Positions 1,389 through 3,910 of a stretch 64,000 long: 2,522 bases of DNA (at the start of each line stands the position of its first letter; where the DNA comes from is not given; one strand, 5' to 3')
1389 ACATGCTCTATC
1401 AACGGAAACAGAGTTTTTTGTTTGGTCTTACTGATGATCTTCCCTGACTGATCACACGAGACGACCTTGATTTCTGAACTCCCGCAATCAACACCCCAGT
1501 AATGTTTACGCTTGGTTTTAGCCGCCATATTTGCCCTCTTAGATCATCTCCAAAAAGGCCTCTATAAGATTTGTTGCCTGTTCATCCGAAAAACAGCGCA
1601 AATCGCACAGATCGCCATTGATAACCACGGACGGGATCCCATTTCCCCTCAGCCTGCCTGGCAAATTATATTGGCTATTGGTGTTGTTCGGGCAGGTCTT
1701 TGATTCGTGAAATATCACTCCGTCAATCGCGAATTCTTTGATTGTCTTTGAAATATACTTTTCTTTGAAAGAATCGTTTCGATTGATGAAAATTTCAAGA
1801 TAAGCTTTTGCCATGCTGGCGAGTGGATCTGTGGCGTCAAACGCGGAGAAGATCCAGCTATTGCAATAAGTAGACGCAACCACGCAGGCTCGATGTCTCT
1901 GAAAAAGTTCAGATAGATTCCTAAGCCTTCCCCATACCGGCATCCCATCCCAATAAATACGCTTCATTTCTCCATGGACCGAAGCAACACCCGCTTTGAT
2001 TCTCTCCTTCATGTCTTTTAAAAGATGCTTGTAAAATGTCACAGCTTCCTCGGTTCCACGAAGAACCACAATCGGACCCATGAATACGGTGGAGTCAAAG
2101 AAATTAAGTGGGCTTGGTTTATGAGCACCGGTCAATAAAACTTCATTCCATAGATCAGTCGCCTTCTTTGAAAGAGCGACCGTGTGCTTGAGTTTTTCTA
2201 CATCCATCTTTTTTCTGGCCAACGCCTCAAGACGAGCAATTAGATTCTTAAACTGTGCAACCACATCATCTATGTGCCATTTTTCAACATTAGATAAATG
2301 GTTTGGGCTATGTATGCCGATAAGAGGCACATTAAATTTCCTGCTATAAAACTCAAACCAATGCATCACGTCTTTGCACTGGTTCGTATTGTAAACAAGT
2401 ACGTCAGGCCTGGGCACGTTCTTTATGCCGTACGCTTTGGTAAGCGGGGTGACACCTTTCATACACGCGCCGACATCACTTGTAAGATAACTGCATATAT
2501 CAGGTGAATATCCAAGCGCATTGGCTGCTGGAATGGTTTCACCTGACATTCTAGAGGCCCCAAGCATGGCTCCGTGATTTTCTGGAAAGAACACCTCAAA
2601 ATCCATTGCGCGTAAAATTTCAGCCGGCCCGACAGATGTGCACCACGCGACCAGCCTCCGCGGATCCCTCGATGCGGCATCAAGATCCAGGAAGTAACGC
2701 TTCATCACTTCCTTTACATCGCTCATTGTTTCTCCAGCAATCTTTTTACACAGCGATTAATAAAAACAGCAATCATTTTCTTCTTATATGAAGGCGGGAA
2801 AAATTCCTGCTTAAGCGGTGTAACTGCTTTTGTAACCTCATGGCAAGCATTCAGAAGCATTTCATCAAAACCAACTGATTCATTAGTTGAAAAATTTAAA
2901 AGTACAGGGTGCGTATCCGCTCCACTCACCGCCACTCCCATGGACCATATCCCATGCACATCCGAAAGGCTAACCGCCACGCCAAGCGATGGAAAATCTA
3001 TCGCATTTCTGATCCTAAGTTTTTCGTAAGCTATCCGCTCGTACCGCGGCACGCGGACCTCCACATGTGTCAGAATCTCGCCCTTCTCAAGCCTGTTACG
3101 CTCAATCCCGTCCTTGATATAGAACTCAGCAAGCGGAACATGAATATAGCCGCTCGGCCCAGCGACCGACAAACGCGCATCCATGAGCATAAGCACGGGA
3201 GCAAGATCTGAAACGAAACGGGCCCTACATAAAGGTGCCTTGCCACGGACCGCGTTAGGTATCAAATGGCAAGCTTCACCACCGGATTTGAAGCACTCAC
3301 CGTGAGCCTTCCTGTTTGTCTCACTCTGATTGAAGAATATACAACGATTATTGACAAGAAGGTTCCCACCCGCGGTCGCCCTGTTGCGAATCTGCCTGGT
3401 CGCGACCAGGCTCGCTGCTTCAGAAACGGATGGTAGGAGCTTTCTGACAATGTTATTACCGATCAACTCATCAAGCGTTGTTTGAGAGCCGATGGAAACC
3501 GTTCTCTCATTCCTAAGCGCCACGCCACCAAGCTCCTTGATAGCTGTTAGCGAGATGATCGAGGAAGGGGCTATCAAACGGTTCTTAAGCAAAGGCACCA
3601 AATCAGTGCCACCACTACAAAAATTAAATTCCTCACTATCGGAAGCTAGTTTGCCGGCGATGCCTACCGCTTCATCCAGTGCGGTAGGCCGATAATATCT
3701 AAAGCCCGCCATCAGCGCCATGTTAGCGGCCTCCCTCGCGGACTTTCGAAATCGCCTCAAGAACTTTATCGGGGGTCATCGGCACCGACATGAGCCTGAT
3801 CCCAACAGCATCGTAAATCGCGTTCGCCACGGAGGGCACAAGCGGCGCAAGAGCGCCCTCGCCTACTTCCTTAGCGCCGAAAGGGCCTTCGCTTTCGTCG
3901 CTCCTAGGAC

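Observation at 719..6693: hcrCAB-type molybdo-reductase genes co-operonic with a lone HgdB-like subunit and an HgdC-like ATPase activase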

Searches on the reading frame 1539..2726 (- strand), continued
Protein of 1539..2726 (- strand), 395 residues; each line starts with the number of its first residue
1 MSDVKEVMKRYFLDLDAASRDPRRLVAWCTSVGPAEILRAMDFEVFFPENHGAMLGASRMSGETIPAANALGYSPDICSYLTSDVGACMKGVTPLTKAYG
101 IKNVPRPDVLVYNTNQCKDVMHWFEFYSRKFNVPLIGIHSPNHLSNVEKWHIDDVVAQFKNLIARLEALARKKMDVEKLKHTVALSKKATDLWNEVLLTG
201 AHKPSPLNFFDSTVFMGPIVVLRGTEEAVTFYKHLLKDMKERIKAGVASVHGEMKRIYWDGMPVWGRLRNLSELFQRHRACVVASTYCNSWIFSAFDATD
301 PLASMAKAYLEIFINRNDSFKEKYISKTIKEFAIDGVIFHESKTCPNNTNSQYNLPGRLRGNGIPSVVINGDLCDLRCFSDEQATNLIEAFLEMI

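Call 77: search_protein_families(library=pfam, proteins=[L093:3720-4910:+, L093:4992-6278:-, L093:11372-11878:-, L093:11888-13378:-, L093:13411-13992:-, L093:13973-14725:-, L093:14722-16509:-, L090:41-1435:+, L090:2151-3494:+, L090:8914-10155:+], max_evalue=0.00001)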
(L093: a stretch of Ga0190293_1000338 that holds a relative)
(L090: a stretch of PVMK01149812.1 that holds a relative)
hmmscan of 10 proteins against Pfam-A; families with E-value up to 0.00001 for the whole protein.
L093:3720-4910:+ (396 aa): 1 family
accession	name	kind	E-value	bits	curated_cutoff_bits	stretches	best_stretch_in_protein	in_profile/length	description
PF07396.17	Porin_O_P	-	4.1e-15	56.3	20.9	1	75-363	17-333/370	Phosphate-selective porin O and P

L093:4992-6278:- (428 aa): 1 family
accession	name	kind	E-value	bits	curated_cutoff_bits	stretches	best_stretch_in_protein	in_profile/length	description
PF07992.20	Pyr_redox_2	-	3.1e-15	56.8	26.1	1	3-307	2-277/291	Pyridine nucleotide-disulphide oxidoreductase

L093:11372-11878:- (168 aa): 0 families

L093:11888-13378:- (496 aa): 1 family
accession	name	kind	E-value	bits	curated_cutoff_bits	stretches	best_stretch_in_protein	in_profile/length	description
PF00374.24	NiFeSe_Hases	-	4.8e-31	108.7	25.8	2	52-129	1-77/508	Nickel-dependent hydrogenase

L093:13411-13992:- (193 aa): 1 family
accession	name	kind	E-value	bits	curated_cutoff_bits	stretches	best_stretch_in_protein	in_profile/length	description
PF01058.29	Oxidored_q6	-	5.4e-30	104.2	27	1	29-176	1-127/128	NADH ubiquinone oxidoreductase, 20 Kd subunit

L093:13973-14725:- (250 aa): 5 families
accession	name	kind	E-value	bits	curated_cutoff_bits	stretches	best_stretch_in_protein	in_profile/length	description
PF13510.11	Fer2_4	-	1.8e-15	57.2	22.8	1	6-75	5-79/82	2Fe-2S iron-sulfur cluster binding domain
PF10588.14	NADH-G_4Fe-4S_3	-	5.8e-12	45.4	27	1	84-119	1-36/40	NADH-ubiquinone oxidoreductase-G iron-sulfur binding region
PF13459.11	Fer4_15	-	1.7e-08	35.5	22.4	1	145-206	6-64/66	4Fe-4S single cluster domain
PF22117.2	Fer4_Nqo3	-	3.4e-08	34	27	1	140-206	4-66/67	NADH-quinone oxidoreductase subunit 3, ferredoxin-like domain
PF00111.32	Fer2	-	8.2e-07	29.3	21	1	11-63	7-55/77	2Fe-2S iron-sulfur cluster binding domain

L093:14722-16509:- (595 aa): 3 families
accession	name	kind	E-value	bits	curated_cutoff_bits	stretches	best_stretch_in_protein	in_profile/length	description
PF01512.22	Complex1_51K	-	1.9e-41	141.9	31.2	1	205-374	3-148/150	Nuo51 FMN-binding domain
PF01257.25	2Fe-2S_thioredx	-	1.7e-28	99.7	24.8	1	11-148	4-141/145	Thioredoxin-like [2Fe-2S] ferredoxin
PF10589.14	NADH_4Fe-4S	-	3.9e-26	91.2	23.5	1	475-557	1-83/85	NADH-ubiquinone oxidoreductase-F iron-sulfur binding region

L090:41-1435:+ (464 aa): 2 families
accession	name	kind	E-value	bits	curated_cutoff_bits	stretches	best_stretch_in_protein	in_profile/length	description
PF00005.33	ABC_tran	-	1.6e-25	90.8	25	1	243-391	1-136/137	ABC transporter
PF00664.28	ABC_membrane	-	2.7e-20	73.7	28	1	4-181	95-272/274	ABC transporter transmembrane region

L090:2151-3494:+ (447 aa): 1 family
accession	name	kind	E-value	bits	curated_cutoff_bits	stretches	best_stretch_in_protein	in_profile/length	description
PF01554.23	MatE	-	1.8e-33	116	24.9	2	23-184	1-161/161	MatE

L090:8914-10155:+ (413 aa): 1 family
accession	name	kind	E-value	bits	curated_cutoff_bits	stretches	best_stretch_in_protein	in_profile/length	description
PF01425.27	Amidase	-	4.4e-96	323.1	27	1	3-392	40-445/445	Amidase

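Call 83: search_protein_families(library=ncbifam, proteins=[L102:3789-4898:+, L102:4811-5671:+, L102:11546-12433:+, L026:4779-5915:+, L026:5915-6688:+, L038:2454-3584:+, L102:7682-9832:+], max_evalue=1e-20)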
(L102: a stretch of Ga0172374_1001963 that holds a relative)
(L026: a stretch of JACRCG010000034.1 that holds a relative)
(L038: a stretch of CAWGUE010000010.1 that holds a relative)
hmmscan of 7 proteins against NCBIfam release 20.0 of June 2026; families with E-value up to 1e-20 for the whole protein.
L102:3789-4898:+ (370 aa): 9 families
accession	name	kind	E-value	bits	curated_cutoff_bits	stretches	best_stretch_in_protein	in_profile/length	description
TIGR03201.1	dearomat_had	equivalog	3.3e-171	569.1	338.65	1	23-368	1-349/349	6-hydroxycyclohex-1-ene-1-carbonyl-CoA dehydrogenase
NF041097.1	keto_inos_dh_IolM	equivalog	6e-37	127.2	450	1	39-359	47-381/389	scyllo-inosose 3-dehydrogenase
NF047908.1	AldhRedAhr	equivalog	2.3e-33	115.5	470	1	24-366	7-333/335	NADPH-dependent aldehyde reductase Ahr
NF006940.0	PRK09422.1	equivalog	5.4e-31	107.8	344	1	46-366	25-333/338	alcohol dehydrogenase AdhP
NF010344.0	PRK13771.1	subfamily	1.2e-29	103.4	349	1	42-360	22-325/334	putative alcohol dehydrogenase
NF003808.0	PRK05396.1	equivalog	3.1e-24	85.5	380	1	44-307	24-279/341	L-threonine 3-dehydrogenase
TIGR00692.1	tdh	equivalog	1.2e-22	80.4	458.35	1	44-359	22-332/340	L-threonine 3-dehydrogenase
NF007642.0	PRK10309.1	equivalog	5.8e-22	78.4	550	1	46-252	26-228/347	galactitol-1-phosphate 5-dehydrogenase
TIGR03451.1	mycoS_dep_FDH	equivalog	2.8e-21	75.7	512.9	0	43-363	24-354/358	S-(hydroxymethyl)mycothiol dehydrogenase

L102:4811-5671:+ (287 aa): 30 families (the best 25 are shown)
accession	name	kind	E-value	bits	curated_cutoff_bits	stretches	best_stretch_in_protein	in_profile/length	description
TIGR03189.1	dienoyl_CoA_hyt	equivalog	2.5e-124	413.6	292.5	1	38-287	2-251/251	cyclohexa-1,5-dienecarbonyl-CoA hydratase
NF051848.1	EnCoAHydtEchA19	equivalog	4.4e-36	124.7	400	1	39-287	2-258/258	enoyl-CoA hydratase EchA19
NF005803.0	PRK07658.1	equivalog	6.3e-32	111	313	1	43-287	8-257/257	enoyl-CoA hydratase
NF005879.0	PRK07827.1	equivalog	1.3e-28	100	283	1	39-285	9-260/261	enoyl-CoA hydratase family protein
NF006007.0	PRK08138.1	subfamily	1.4e-28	100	355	1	49-287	20-261/261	enoyl-CoA hydratase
NF004517.0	PRK05862.1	equivalog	2.5e-28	99.3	396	1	48-285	15-255/257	enoyl-CoA hydratase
NF005802.0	PRK07657.1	equivalog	7.2e-28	97.8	363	1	46-286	13-259/260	enoyl-CoA hydratase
NF006008.0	PRK08139.1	equivalog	1e-27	97.3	313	1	43-286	17-265/266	enoyl-CoA hydratase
NF006100.0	PRK08252.1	subfamily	3.4e-27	95.7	282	1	42-287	8-254/254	crotonase/enoyl-CoA hydratase family protein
NF004781.0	PRK06127.1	subfamily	3.6e-27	95.7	291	1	41-287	15-269/269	enoyl-CoA hydratase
NF046063.1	oxepin_alt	equivalog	3.7e-27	95.4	300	1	43-282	6-253/254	oxepin-CoA hydrolase, alternative type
NF006013.0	PRK08150.1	subfamily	2e-26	92.9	232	1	42-280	11-252/259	crotonase/enoyl-CoA hydratase family protein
NF006566.0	PRK09076.1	subfamily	2.6e-26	92.8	286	1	39-285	7-258/260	enoyl-CoA hydratase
NF007239.0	PRK09674.1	equivalog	3.5e-26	92.2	371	1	45-287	12-257/257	2,3-dehydroadipyl-CoA hydratase PaaF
NF005891.0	PRK07854.1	equivalog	6.8e-26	91.4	237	1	41-287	4-243/243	enoyl-CoA hydratase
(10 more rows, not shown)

L102:11546-12433:+ (296 aa): 55 families (the best 25 are shown)
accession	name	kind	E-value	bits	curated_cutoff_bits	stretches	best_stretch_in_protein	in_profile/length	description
NF004475.0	PRK05809.1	subfamily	4.4e-66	223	394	1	37-293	1-257/260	short-chain-enoyl-CoA hydratase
NF005802.0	PRK07657.1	equivalog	1.5e-60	204.9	363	1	47-295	11-259/260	enoyl-CoA hydratase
NF004517.0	PRK05862.1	equivalog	6.4e-60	202.8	396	1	37-294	1-255/257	enoyl-CoA hydratase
NF005803.0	PRK07658.1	equivalog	3.6e-58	197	313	1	40-296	2-257/257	enoyl-CoA hydratase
NF006566.0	PRK09076.1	subfamily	5.1e-57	193.4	286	1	40-292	5-256/260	enoyl-CoA hydratase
NF006007.0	PRK08138.1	subfamily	1e-56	192.2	355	1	46-296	14-261/261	enoyl-CoA hydratase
NF007239.0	PRK09674.1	equivalog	1e-52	179.2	371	1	41-296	5-257/257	2,3-dehydroadipyl-CoA hydratase PaaF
NF051848.1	EnCoAHydtEchA19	equivalog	1.5e-52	178.7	400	1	43-296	3-258/258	enoyl-CoA hydratase EchA19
NF042430.2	EnCoAhydt_DpgD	equivalog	2.9e-48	164.6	400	1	45-294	2-256/258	enoyl-CoA-hydratase DpgD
NF004634.0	PRK05980.1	equivalog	3.7e-46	157.6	375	1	42-294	5-261/263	crotonase/enoyl-CoA hydratase family protein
NF008363.0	PRK11154.1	equivalog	2.3e-45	155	869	1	41-236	7-206/708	fatty acid oxidation complex subunit alpha FadJ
NF004840.0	PRK06190.1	equivalog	4.6e-44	151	253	1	40-274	4-237/260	enoyl-CoA hydratase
NF004781.0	PRK06127.1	subfamily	2.3e-42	145.5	291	1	42-296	13-269/269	enoyl-CoA hydratase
NF006108.0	PRK08259.1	equivalog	1.7e-40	139.2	273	1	43-287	6-246/256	crotonase/enoyl-CoA hydratase family protein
TIGR02441.1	fa_ox_alpha_mit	equivalog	1.8e-40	138.7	964.65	1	36-222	9-199/737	fatty acid oxidation complex subunit alpha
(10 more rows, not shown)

L026:4779-5915:+ (379 aa): 15 families
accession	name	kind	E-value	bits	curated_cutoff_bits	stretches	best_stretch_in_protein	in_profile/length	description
TIGR03201.1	dearomat_had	equivalog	3.7e-180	598.5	338.65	1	27-375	1-349/349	6-hydroxycyclohex-1-ene-1-carbonyl-CoA dehydrogenase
NF041097.1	keto_inos_dh_IolM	equivalog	7.8e-37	126.8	450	1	43-366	47-381/389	scyllo-inosose 3-dehydrogenase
NF010344.0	PRK13771.1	subfamily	1e-36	126.6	349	1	34-366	10-324/334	putative alcohol dehydrogenase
NF006940.0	PRK09422.1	equivalog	1.7e-36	125.9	344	1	49-372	24-332/338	alcohol dehydrogenase AdhP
NF047908.1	AldhRedAhr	equivalog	4e-35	121.3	470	1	26-372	5-332/335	NADPH-dependent aldehyde reductase Ahr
TIGR02818.1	adh_III_F_hyde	equivalog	7.4e-30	104.2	543.95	0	29-132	6-109/368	S-(hydroxymethyl)glutathione dehydrogenase/class III alcohol dehydrogenase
TIGR03451.1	mycoS_dep_FDH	equivalog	1.4e-29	103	512.9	1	34-372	11-356/358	S-(hydroxymethyl)mycothiol dehydrogenase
TIGR00692.1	tdh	equivalog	1e-27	97.1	458.35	1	47-367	21-333/340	L-threonine 3-dehydrogenase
NF041172.1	AcrlCoa_red_Thmprot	equivalog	2.2e-27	95.9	500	1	47-257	23-226/334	acryloyl-CoA reductase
NF003808.0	PRK05396.1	equivalog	3.2e-27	95.3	380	1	48-320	24-285/341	L-threonine 3-dehydrogenase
TIGR03989.1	Rxyl_3153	subfamily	3.3e-27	95.7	440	1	30-320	7-312/370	NDMA-dependent alcohol dehydrogenase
NF007642.0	PRK10309.1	equivalog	3.2e-25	89.1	550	1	49-350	25-320/347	galactitol-1-phosphate 5-dehydrogenase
NF007489.0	PRK10083.1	equivalog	6.1e-25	87.9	376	1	45-309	20-270/339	Zn-dependent oxidoreductase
NF007375.0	PRK09880.1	equivalog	6.8e-24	84.3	469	1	51-364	29-332/344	L-idonate 5-dehydrogenase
TIGR03366.1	HpnZ_proposed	hypoth_equivalog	7.6e-22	77.9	328.1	1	47-299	3-254/315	putative phosphonate catabolism associated alcohol dehydrogenase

L026:5915-6688:+ (258 aa): 28 families (the best 25 are shown)
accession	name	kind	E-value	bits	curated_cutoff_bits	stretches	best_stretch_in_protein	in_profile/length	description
TIGR03189.1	dienoyl_CoA_hyt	equivalog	1.3e-138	460.3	292.5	1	8-257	1-250/251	cyclohexa-1,5-dienecarbonyl-CoA hydratase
NF051848.1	EnCoAHydtEchA19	equivalog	4.5e-39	134.6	400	1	10-256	2-256/258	enoyl-CoA hydratase EchA19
NF005803.0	PRK07658.1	equivalog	1.1e-32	113.4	313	1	15-256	9-255/257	enoyl-CoA hydratase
NF005802.0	PRK07657.1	equivalog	2.1e-29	102.8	363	1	18-256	14-258/260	enoyl-CoA hydratase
NF004781.0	PRK06127.1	subfamily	3.5e-29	102.3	291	1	8-256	11-267/269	enoyl-CoA hydratase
NF004517.0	PRK05862.1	equivalog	5e-29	101.6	396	1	11-256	7-255/257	enoyl-CoA hydratase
NF006100.0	PRK08252.1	subfamily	1.5e-28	100.1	282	1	10-256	5-252/254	crotonase/enoyl-CoA hydratase family protein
NF006008.0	PRK08139.1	equivalog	4.7e-28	98.5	313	1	12-257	15-265/266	enoyl-CoA hydratase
NF005126.0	PRK06563.1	subfamily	6.7e-28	97.8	261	1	6-256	5-261/263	crotonase/enoyl-CoA hydratase family protein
NF006007.0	PRK08138.1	subfamily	7.2e-27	94.4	355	1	17-256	17-259/261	enoyl-CoA hydratase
NF002936.2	PRK03580.1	equivalog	8.1e-27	94.2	500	1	11-256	6-259/261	crotonobetainyl-CoA hydratase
NF005675.0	PRK07468.1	equivalog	7.9e-26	91.3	350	1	9-257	7-261/262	crotonase/enoyl-CoA hydratase family protein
NF004475.0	PRK05809.1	subfamily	8.3e-26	91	394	1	10-255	6-257/260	short-chain-enoyl-CoA hydratase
NF006013.0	PRK08150.1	subfamily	1.2e-25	90.3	232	1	10-253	8-254/259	crotonase/enoyl-CoA hydratase family protein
NF005864.0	PRK07799.1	equivalog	6.2e-25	87.9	316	1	9-256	9-264/266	crotonase/enoyl-CoA hydratase family protein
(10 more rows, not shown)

L038:2454-3584:+ (377 aa): 13 families
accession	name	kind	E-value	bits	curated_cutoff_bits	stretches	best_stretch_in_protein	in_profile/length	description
TIGR03201.1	dearomat_had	equivalog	1.9e-138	461.3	338.65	1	27-377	2-349/349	6-hydroxycyclohex-1-ene-1-carbonyl-CoA dehydrogenase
NF010344.0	PRK13771.1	subfamily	1.8e-33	116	349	1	30-369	7-325/334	putative alcohol dehydrogenase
NF041097.1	keto_inos_dh_IolM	equivalog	3e-33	115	450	1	15-368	20-381/389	scyllo-inosose 3-dehydrogenase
NF006940.0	PRK09422.1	equivalog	6.3e-28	97.7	344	1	36-374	12-332/338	alcohol dehydrogenase AdhP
TIGR00692.1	tdh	equivalog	3.9e-27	95.2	458.35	1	38-368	13-332/340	L-threonine 3-dehydrogenase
NF007642.0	PRK10309.1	equivalog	2e-26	93.1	550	1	37-303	13-263/347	galactitol-1-phosphate 5-dehydrogenase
NF003808.0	PRK05396.1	equivalog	5e-26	91.4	380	1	36-364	13-328/341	L-threonine 3-dehydrogenase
NF047908.1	AldhRedAhr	equivalog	5.5e-25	87.9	470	1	24-372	4-330/335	NADPH-dependent aldehyde reductase Ahr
NF041172.1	AcrlCoa_red_Thmprot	equivalog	8.9e-25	87.3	500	1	39-367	16-324/334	acryloyl-CoA reductase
TIGR03451.1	mycoS_dep_FDH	equivalog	2e-23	82.8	512.9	1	34-368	12-350/358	S-(hydroxymethyl)mycothiol dehydrogenase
TIGR03366.1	HpnZ_proposed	hypoth_equivalog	2.5e-23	82.7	328.1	1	45-349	2-303/315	putative phosphonate catabolism associated alcohol dehydrogenase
TIGR02822.1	adh_fam_2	subfamily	2.8e-22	79.2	283.5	1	34-234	13-206/329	zinc-binding alcohol dehydrogenase family protein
NF007489.0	PRK10083.1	equivalog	1.4e-21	76.8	376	1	34-313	8-272/339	Zn-dependent oxidoreductase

L102:7682-9832:+ (717 aa): 4 families
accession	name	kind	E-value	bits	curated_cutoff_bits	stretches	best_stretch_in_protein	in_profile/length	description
NF045493.1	HydDutCoALig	equivalog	5.2e-156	521.1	1300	1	26-708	5-687/698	4-hydroxybutyrate--CoA ligase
NF045494.1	AcCoALig_Archglob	equivalog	8.4e-146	487.1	1200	2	24-474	218-663/665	acetate--CoA ligase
TIGR02717.1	AcCoA-syn-alpha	equivalog_domain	5.7e-139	463.6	567.15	1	24-473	1-446/447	acetate--CoA ligase alpha subunit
NF045492.1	HydPropCoALig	equivalog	1.7e-131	439.9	1300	2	7-476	231-699/700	3-hydroxypropionate--CoA ligase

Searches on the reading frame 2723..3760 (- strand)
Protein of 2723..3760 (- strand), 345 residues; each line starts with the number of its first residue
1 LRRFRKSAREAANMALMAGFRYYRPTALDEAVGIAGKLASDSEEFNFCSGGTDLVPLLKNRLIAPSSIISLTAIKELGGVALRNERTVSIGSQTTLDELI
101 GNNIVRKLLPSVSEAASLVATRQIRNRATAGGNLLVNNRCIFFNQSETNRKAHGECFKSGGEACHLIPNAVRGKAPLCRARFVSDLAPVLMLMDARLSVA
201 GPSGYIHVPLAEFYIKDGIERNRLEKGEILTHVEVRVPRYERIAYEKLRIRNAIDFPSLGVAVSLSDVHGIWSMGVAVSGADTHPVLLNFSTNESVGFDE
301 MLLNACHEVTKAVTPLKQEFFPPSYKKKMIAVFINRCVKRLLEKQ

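Call 5: search_protein_families(library=pfam, proteins=[window:2723-3760:-])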
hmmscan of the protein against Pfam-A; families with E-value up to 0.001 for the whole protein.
window:2723-3760:- (345 aa): 1 family
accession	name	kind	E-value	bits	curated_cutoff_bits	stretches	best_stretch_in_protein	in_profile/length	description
PF00941.27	FAD_binding_5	-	8.6e-37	127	27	1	20-235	3-167/170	FAD binding domain in molybdopterin dehydrogenase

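Call 7: search_protein_families(library=ncbifam, proteins=[window:2723-3760:-], max_evalue=0.00001)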
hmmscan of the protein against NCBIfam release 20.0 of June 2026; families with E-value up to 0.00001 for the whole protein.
window:2723-3760:- (345 aa): 6 families
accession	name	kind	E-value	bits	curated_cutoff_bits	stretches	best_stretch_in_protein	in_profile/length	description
TIGR03195.1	4hydrxCoA_B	equivalog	4.6e-67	226.4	404.55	1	18-342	3-320/321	4-hydroxybenzoyl-CoA reductase subunit beta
NF043083.1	XdhB_XDHase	equivalog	4.2e-33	114.7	310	2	22-134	7-115/289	xanthine dehydrogenase subunit XdhB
NF007427.0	PRK09971.1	equivalog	2.7e-32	112.2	287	2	22-134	7-115/292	xanthine dehydrogenase FAD-binding subunit XdhB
NF041019.1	glyceraldDH_beta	equivalog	2e-31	109.3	350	2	19-134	5-115/280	glyceraldehyde dehydrogenase subunit beta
TIGR03199.1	pucC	equivalog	3.1e-21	75.9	306.05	1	25-136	1-108/264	xanthine dehydrogenase subunit C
TIGR02963.1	xanthine_xdhA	equivalog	3.3e-14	52.4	467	1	11-134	184-300/468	xanthine dehydrogenase small subunit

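Call 14: search_solved_structures(query=window:2723-3760:-, max_evalue=1e-10, show_alignments=1)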
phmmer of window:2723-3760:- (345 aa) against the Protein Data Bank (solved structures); distinct sequences matched with E-value up to 1e-10: 12.
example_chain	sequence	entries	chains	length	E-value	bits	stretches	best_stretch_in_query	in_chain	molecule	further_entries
1rm6_B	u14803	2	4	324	2.1e-48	168.4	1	15-342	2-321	4-hydroxybenzoyl-CoA reductase beta subunit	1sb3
1zxi_C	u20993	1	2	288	9.6e-23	84.1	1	18-134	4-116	Carbon monoxide dehydrogenase medium chain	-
1n5w_C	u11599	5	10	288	1.8e-22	83.2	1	18-134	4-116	Carbon monoxide dehydrogenase medium chain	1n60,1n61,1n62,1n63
1ffu_C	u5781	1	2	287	2e-22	83.1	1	19-134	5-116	CUTM, FLAVOPROTEIN OF CARBON MONOXIDE DEHYDROGENASE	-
1ffv_C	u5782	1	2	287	2.5e-22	82.7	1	19-134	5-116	CUTM, FLAVOPROTEIN OF CARBON MONOXIDE DEHYDROGENASE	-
5y6q_B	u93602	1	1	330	6.4e-18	68.3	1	46-286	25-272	Aldehyde oxidase medium subunit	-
5g5g_B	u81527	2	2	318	4.8e-16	62.1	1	45-266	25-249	PUTATIVE XANTHINE DEHYDROGENASE YAGR MOLYBDENUM-BINDING SU SUBUNIT | Aldehyde oxidoreductase FAD-binding subunit PaoB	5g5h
3hrd_C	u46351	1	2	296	8.4e-15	58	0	18-136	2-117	Nicotinate dehydrogenase FAD-subunit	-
7dqx_E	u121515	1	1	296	2.8e-14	56.3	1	37-134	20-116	6-hydroxypseudooxynicotine dehydrogenase complex subunit alpha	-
7dqx_B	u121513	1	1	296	3e-14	56.2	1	37-134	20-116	6-hydroxypseudooxynicotine dehydrogenase complex subunit alpha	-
4zoh_B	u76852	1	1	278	3.1e-14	56.2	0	22-134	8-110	Putative oxidoreductase FAD-binding subunit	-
8uem_B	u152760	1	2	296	8.4e-12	48.2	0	18-134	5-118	Carbon monoxide dehydrogenase medium chain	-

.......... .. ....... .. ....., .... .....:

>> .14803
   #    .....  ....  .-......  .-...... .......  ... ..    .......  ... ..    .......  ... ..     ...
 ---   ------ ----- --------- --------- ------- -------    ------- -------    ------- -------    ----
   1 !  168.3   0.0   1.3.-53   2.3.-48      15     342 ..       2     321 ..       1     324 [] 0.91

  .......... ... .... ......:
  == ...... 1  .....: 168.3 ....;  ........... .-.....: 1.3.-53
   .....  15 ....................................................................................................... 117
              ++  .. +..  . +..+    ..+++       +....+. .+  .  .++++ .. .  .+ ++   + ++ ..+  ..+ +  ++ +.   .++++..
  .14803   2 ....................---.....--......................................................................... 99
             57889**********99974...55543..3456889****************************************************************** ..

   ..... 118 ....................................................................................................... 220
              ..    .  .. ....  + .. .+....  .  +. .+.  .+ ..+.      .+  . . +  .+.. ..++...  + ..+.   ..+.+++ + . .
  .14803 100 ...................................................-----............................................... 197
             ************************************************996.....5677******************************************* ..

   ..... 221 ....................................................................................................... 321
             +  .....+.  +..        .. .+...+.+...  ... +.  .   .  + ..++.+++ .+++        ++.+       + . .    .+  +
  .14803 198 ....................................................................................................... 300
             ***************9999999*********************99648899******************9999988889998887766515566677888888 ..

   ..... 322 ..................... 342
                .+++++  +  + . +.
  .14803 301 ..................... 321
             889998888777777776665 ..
